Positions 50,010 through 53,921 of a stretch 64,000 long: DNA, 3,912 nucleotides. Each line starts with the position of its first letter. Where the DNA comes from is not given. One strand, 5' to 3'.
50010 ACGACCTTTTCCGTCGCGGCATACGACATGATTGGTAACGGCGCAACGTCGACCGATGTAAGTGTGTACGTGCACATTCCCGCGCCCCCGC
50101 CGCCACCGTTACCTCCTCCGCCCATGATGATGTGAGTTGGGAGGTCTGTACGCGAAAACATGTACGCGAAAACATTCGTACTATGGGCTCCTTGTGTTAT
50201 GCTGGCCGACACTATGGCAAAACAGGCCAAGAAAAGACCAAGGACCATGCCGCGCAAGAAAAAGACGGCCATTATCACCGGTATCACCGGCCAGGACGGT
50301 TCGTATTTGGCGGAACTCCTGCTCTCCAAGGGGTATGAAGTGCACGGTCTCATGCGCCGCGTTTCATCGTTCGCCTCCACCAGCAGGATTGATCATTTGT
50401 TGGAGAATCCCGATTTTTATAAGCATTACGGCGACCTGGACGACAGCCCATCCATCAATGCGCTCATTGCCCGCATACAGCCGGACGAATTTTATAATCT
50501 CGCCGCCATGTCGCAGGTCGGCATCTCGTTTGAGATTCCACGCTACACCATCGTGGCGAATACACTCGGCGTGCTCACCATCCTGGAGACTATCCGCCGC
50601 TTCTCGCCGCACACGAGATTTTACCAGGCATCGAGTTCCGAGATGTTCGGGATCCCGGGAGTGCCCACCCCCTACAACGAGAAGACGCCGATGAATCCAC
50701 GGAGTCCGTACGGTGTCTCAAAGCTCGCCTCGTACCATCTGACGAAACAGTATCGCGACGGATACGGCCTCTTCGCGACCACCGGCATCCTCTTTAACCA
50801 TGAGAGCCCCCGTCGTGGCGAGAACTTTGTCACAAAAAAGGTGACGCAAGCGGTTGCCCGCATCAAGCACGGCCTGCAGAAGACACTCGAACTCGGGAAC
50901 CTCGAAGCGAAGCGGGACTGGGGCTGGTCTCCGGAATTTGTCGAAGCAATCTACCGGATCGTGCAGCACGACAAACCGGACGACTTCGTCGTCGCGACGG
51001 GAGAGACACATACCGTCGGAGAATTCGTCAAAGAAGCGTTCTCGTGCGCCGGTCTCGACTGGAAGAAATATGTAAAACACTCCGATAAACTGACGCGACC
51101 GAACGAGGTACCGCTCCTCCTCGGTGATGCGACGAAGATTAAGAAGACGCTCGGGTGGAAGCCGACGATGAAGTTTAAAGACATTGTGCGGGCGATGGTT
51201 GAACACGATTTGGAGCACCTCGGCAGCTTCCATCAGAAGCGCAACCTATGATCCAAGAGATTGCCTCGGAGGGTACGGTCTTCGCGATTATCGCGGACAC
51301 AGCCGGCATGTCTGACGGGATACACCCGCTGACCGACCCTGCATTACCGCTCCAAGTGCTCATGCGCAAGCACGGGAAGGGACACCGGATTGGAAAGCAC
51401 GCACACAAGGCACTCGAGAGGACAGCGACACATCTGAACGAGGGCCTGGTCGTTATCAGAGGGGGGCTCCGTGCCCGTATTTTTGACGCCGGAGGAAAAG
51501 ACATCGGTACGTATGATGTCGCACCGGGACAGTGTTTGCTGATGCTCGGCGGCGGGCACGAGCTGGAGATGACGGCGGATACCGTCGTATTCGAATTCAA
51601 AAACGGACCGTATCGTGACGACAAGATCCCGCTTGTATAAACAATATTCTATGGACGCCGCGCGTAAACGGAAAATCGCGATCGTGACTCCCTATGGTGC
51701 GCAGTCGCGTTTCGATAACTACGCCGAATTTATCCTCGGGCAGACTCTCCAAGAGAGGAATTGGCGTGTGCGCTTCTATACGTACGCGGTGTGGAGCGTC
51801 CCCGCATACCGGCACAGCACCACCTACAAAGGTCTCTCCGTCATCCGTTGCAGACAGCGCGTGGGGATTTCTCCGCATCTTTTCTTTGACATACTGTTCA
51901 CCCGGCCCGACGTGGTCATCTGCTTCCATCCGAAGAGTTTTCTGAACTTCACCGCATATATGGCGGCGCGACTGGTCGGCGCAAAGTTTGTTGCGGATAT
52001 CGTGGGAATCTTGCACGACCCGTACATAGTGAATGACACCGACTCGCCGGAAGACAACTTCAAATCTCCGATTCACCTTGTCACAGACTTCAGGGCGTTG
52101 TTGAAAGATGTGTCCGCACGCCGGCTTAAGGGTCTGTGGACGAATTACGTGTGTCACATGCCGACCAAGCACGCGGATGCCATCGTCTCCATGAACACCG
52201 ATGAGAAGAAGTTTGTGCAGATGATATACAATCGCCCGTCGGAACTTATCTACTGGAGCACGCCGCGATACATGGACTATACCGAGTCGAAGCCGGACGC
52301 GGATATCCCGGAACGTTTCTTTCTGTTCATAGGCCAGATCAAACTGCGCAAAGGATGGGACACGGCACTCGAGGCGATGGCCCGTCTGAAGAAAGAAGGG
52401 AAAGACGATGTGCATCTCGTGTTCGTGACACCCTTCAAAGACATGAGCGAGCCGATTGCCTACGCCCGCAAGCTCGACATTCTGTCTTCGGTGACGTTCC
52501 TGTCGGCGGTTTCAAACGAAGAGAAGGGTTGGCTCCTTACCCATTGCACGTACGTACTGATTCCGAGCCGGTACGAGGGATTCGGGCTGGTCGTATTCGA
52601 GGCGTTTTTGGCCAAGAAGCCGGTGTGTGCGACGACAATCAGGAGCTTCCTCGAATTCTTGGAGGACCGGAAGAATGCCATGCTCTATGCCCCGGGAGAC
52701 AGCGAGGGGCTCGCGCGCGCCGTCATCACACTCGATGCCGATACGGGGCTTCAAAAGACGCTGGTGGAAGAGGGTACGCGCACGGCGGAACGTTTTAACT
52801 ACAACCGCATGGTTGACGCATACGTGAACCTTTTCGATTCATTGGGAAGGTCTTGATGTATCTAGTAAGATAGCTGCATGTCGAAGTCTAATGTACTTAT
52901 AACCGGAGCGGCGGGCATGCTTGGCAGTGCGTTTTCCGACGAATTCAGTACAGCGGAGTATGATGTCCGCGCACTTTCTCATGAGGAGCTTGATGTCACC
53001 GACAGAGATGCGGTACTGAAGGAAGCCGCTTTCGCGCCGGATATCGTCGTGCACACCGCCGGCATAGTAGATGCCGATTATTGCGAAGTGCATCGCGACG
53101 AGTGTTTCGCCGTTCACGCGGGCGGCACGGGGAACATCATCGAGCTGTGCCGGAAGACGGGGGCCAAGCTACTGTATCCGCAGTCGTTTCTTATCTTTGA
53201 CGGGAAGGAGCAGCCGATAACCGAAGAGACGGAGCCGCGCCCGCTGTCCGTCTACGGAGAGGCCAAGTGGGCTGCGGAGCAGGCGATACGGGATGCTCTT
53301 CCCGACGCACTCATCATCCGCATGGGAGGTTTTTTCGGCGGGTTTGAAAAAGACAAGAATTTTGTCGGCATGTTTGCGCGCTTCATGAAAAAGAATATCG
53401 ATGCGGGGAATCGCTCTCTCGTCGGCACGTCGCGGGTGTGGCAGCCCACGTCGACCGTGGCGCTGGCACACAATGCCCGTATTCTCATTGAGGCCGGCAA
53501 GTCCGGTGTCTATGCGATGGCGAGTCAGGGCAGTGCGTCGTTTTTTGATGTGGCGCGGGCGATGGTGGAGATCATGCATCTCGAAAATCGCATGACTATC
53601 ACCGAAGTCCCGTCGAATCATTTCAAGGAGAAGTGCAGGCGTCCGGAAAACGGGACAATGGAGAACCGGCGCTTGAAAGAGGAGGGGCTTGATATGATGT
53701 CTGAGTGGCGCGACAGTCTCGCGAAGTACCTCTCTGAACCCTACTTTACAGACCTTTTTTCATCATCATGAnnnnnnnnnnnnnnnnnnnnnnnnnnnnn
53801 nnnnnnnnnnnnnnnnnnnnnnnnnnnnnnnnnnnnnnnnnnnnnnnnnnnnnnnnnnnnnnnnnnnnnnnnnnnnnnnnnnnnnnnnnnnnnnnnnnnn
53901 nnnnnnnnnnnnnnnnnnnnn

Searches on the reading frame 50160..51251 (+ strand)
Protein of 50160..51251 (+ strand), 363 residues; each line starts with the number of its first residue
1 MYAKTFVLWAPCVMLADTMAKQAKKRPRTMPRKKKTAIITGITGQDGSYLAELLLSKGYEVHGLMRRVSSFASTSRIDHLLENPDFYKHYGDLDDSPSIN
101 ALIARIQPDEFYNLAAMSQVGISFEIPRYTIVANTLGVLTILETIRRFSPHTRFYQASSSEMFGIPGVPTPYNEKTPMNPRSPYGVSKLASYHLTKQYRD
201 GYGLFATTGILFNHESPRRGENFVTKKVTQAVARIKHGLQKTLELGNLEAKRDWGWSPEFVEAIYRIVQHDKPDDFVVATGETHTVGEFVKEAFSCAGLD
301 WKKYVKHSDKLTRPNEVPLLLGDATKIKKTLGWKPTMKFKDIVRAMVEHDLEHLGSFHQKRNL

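Call 9: search_protein_families(library=ncbifam, proteins=[window:50160-51251:+], max_evalue=0.00001)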
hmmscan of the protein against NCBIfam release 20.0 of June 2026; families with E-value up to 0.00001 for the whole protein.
window:50160-51251:+ (363 aa): 10 families
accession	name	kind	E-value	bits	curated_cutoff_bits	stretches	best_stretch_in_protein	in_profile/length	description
TIGR01472.1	gmd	equivalog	6.5e-123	410.3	415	1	35-353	1-341/342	GDP-mannose 4,6-dehydratase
TIGR01181.1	dTDP_gluc_dehyt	equivalog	1.4e-29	103.3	365.1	1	38-352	3-313/321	dTDP-glucose 4,6-dehydratase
TIGR04180.1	EDH_00030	hypoth_equivalog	2.4e-27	95.8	475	1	38-337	2-296/297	NAD-dependent 4,6-dehydratase LegB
TIGR02622.1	CDP_4_6_dhtase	equivalog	5.1e-24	85.1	278.45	1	33-202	3-172/352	CDP-glucose 4,6-dehydratase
TIGR01179.1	galE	equivalog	9.1e-20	70.7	262.3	1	38-200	3-161/332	UDP-glucose 4-epimerase GalE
NF007582.0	PRK10217.1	equivalog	1.6e-14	53.8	698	1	76-351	43-332/355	dTDP-glucose 4,6-dehydratase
NF007490.0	PRK10084.1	subfamily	1e-13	51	649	1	83-352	49-336/361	dTDP-glucose 4,6-dehydratase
NF043036.1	ErythonDh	equivalog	2e-11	43.7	325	1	38-199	4-165/321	D-erythronate dehydrogenase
NF007956.0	PRK10675.1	subfamily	5.5e-09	35.6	394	1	38-191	4-156/338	UDP-glucose 4-epimerase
TIGR01214.1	rmlD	equivalog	2e-07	30.4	224.05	1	38-230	3-166/285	dTDP-4-dehydrorhamnose reductase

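Call 10: search_protein_families(library=pfam, proteins=[window:50160-51251:+], max_evalue=0.00001)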
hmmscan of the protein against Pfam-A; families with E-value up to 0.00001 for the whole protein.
window:50160-51251:+ (363 aa): 3 families
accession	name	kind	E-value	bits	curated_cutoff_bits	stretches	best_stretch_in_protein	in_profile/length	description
PF16363.11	GDP_Man_Dehyd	-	1.1e-119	400.2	27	1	38-346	1-332/332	GDP-mannose 4,6 dehydratase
PF01370.27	Epimerase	-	1.4e-61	208.4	20.9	1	38-279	2-240/240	NAD dependent epimerase/dehydratase family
PF04321.23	RmlD_sub_bind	-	1.3e-09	38.1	27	1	38-227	4-163/287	RmlD substrate binding domain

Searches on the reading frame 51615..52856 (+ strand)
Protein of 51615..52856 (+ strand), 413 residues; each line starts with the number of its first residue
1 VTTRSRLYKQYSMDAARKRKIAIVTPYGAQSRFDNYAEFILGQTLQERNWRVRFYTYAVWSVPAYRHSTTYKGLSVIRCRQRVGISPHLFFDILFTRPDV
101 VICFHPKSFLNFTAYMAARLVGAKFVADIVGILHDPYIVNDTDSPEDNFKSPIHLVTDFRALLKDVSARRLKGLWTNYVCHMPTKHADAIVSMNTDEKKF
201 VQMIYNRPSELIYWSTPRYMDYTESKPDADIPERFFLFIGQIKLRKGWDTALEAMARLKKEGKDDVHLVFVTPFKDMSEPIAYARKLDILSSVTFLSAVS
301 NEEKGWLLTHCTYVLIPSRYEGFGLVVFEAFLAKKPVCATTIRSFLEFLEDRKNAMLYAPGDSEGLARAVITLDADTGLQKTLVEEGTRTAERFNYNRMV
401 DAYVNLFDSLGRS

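Call 9: search_protein_families(library=ncbifam, proteins=[window:51615-52856:+], max_evalue=0.00001)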
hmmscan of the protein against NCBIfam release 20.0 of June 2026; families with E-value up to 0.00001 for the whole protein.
window:51615-52856:+ (413 aa): 15 families
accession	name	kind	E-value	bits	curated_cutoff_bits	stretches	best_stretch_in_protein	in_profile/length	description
TIGR03999.1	thiol_BshA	equivalog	9.6e-15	54.4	273.7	1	246-409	212-372/375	N-acetyl-alpha-D-glucosaminyl L-malate synthase BshA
TIGR04047.1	MSMEG_0565_glyc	hypoth_equivalog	2e-13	50.2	259.85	1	234-407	194-371/373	MSMEG_0565 family glycosyltransferase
TIGR03449.1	mycothiol_MshA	equivalog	4.3e-12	45.6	462.5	1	224-407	211-400/406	D-inositol-3-phosphate glycosyltransferase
TIGR03088.1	stp2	hypoth_equivalog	7e-12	45.1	409.05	1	237-409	198-372/374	TIGR03088 family PEP-CTERM/XrtA system glycosyltransferase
NF041876.1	EPS_EpsE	equivalog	8.3e-11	41.7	400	1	238-395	219-381/389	exopolysaccharide biosynthesis GT4 family glycosyltransferase EpsE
NF038229.1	Glyco4_Geo_Pelo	equivalog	4.2e-10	39.1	400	1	236-409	164-335/338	GPMC system family 4 glycosyltransferase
TIGR02149.1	glgA_Coryne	subfamily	1e-08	34.8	302.4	1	201-408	171-388/391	glycogen synthase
NF050056.1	ProtGlycPglH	equivalog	1.9e-08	33.8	600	1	178-409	129-352/354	GalNAc-alpha-(1->4)-GalNAc-alpha-(1->3)-diNAcBac-PP-undecaprenol alpha-1,4-N-acetyl-D-galactosaminyltransferase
NF038295.1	EPS_HpsP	equivalog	3.3e-08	32.9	550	1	233-341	207-318/388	hormogonium polysaccharide biosynthesis glycosyltransferase HpsP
NF041010.1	glycosy_Agl16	equivalog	4e-07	29.2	575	1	226-408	172-349/352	glycosylation protein Agl16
NF047684.1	TeichurnBiosyTuaC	equivalog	8.6e-07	28.2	550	1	233-389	219-367/391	teichuronic acid biosynthesis protein TuaC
TIGR04348.1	TIGR04348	equivalog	1.1e-06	27.9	300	1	209-405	118-306/310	selenoneine biosynthesis selenosugar synthase SenB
NF007396.0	PRK09922.1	equivalog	1.9e-06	27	385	1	234-373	183-323/361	lipopolysaccharide 1,6-galactosyltransferase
NF050063.1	ProtGlycPglJ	equivalog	2.6e-06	26.9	500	1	226-399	187-355/363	N-acetylgalactosamine-N,N'-diacetylbacillosaminyl-diphospho-undecaprenol 4-alpha-N-acetylgalactosaminyltransferase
NF053787.1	GlcN_PG_synth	equivalog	5.4e-06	25.5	480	1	233-407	197-356/361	N-acetylglucosaminyl phosphatidylglycerol synthase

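Call 10: search_protein_families(library=pfam, proteins=[window:51615-52856:+], max_evalue=0.00001)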
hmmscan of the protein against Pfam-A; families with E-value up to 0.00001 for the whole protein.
window:51615-52856:+ (413 aa): 3 families
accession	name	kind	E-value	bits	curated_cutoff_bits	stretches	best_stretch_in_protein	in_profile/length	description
PF00534.26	Glycos_transf_1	-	1.5e-25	90.1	26.4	1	232-388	14-170/172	Glycosyl transferases group 1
PF13692.12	Glyco_trans_1_4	-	1.6e-22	80.7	27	1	235-373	3-139/142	Glycosyl transferases group 1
PF20706.3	GT4-conflict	-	1e-06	28.4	26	1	234-351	198-322/385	Family 4 Glycosyltransferase in conflict systems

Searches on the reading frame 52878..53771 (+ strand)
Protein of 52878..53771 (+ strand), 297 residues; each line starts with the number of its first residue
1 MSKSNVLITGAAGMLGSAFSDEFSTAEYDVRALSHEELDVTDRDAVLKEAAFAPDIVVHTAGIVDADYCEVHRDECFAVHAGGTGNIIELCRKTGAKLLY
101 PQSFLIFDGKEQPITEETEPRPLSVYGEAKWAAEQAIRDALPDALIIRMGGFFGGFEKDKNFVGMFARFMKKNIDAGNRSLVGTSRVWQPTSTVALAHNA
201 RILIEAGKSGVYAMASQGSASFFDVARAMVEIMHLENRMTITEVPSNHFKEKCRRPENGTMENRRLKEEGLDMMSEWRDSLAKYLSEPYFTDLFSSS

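Call 9: search_protein_families(library=ncbifam, proteins=[window:52878-53771:+], max_evalue=0.00001)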
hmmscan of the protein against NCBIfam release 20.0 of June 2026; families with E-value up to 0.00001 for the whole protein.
window:52878-53771:+ (297 aa): 8 families
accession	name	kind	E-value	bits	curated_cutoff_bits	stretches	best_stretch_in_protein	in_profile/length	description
TIGR01214.1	rmlD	equivalog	5.7e-52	176.6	224.05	1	6-287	2-284/285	dTDP-4-dehydrorhamnose reductase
NF007440.0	PRK09987.1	equivalog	1.7e-14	53.9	308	1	52-287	53-292/299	dTDP-4-dehydrorhamnose reductase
TIGR02197.1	heptose_epim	equivalog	4.1e-12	45.9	274.6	1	7-247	2-274/316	ADP-glyceromanno-heptose 6-epimerase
TIGR01179.1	galE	equivalog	2.2e-08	33.3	262.3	0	45-140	64-159/332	UDP-glucose 4-epimerase GalE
NF042423.1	oxyalk_red_Shew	equivalog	8.1e-08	31.7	580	1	4-143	9-162/331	2-alkyl-3-oxoalkanoate reductase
NF043036.1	ErythonDh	equivalog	1.5e-07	30.9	325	1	31-139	52-162/321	D-erythronate dehydrogenase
TIGR01746.1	Thioester-redct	subfamily_domain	1.9e-06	27.4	213.35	0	55-216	90-263/371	thioester reductase domain-containing protein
NF008360.0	PRK11150.1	equivalog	3.1e-06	26.6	452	1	86-252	99-271/310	ADP-glyceromanno-heptose 6-epimerase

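Call 10: search_protein_families(library=pfam, proteins=[window:52878-53771:+], max_evalue=0.00001)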
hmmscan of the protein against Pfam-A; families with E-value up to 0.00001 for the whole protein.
window:52878-53771:+ (297 aa): 4 families
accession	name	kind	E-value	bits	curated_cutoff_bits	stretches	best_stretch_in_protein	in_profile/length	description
PF04321.23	RmlD_sub_bind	-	9.2e-54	182.9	27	1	5-287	2-284/287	RmlD substrate binding domain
PF01370.27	Epimerase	-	1.9e-23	83.5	20.9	1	6-175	1-194/240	NAD dependent epimerase/dehydratase family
PF01073.25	3Beta_HSD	-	3.4e-10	39.8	22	1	33-140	47-160/280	3-beta hydroxysteroid dehydrogenase/isomerase family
PF16363.11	GDP_Man_Dehyd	-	2.3e-06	27.7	27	0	38-138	59-165/332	GDP-mannose 4,6 dehydratase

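Call 76: search_solved_structures(query=window:52878-53771:+, show_alignments=2, max_evalue=1e-10)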
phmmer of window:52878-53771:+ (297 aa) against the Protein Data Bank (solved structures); distinct sequences matched with E-value up to 1e-10: 13.
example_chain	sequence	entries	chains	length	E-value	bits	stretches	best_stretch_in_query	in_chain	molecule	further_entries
3sc6_A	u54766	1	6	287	8.9e-30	106.9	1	3-287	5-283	dTDP-4-dehydrorhamnose reductase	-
1vl0_A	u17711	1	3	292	9.2e-25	90.5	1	5-285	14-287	DTDP-4-dehydrorhamnose reductase, rfbD ortholog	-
5u9c_A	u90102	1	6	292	9.7e-25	90.4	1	3-285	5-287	dTDP-4-dehydrorhamnose Reductase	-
9gpi_D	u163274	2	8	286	5.1e-23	84.8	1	5-272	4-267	dTDP-4-dehydrorhamnose reductase, putative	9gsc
8g22_A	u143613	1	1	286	2e-22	82.8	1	4-285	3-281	dTDP-4-dehydrorhamnose reductase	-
4wpg_A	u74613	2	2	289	8.6e-20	74.2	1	6-284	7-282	dTDP-4-dehydrorhamnose reductase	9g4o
2ydx_A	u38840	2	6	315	3.4e-16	62.4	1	5-281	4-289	METHIONINE ADENOSYLTRANSFERASE 2 SUBUNIT BETA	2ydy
4ndn_E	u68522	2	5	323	3.5e-16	62.3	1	5-281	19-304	Methionine adenosyltransferase 2 subunit beta | Isoform 2 of Methionine adenosyltransferase 2 subunit beta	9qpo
4ktt_E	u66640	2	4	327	3.6e-16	62.3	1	5-281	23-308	Methionine adenosyltransferase 2 subunit beta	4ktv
30gd_E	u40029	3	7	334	3.9e-16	62.2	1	5-281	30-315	Isoform 1 of Methionine adenosyltransferase 2 subunit beta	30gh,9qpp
2ggs_A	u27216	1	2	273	1.1e-14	57.4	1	6-239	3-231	273aa long hypothetical dTDP-4-dehydrorhamnose reductase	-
8ctr_A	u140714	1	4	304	1.3e-14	57.1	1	6-287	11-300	dTDP-4-dehydrorhamnose reductase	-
1kbz_A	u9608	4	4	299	8.8e-13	51.2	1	51-291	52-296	dTDP-glucose oxidoreductase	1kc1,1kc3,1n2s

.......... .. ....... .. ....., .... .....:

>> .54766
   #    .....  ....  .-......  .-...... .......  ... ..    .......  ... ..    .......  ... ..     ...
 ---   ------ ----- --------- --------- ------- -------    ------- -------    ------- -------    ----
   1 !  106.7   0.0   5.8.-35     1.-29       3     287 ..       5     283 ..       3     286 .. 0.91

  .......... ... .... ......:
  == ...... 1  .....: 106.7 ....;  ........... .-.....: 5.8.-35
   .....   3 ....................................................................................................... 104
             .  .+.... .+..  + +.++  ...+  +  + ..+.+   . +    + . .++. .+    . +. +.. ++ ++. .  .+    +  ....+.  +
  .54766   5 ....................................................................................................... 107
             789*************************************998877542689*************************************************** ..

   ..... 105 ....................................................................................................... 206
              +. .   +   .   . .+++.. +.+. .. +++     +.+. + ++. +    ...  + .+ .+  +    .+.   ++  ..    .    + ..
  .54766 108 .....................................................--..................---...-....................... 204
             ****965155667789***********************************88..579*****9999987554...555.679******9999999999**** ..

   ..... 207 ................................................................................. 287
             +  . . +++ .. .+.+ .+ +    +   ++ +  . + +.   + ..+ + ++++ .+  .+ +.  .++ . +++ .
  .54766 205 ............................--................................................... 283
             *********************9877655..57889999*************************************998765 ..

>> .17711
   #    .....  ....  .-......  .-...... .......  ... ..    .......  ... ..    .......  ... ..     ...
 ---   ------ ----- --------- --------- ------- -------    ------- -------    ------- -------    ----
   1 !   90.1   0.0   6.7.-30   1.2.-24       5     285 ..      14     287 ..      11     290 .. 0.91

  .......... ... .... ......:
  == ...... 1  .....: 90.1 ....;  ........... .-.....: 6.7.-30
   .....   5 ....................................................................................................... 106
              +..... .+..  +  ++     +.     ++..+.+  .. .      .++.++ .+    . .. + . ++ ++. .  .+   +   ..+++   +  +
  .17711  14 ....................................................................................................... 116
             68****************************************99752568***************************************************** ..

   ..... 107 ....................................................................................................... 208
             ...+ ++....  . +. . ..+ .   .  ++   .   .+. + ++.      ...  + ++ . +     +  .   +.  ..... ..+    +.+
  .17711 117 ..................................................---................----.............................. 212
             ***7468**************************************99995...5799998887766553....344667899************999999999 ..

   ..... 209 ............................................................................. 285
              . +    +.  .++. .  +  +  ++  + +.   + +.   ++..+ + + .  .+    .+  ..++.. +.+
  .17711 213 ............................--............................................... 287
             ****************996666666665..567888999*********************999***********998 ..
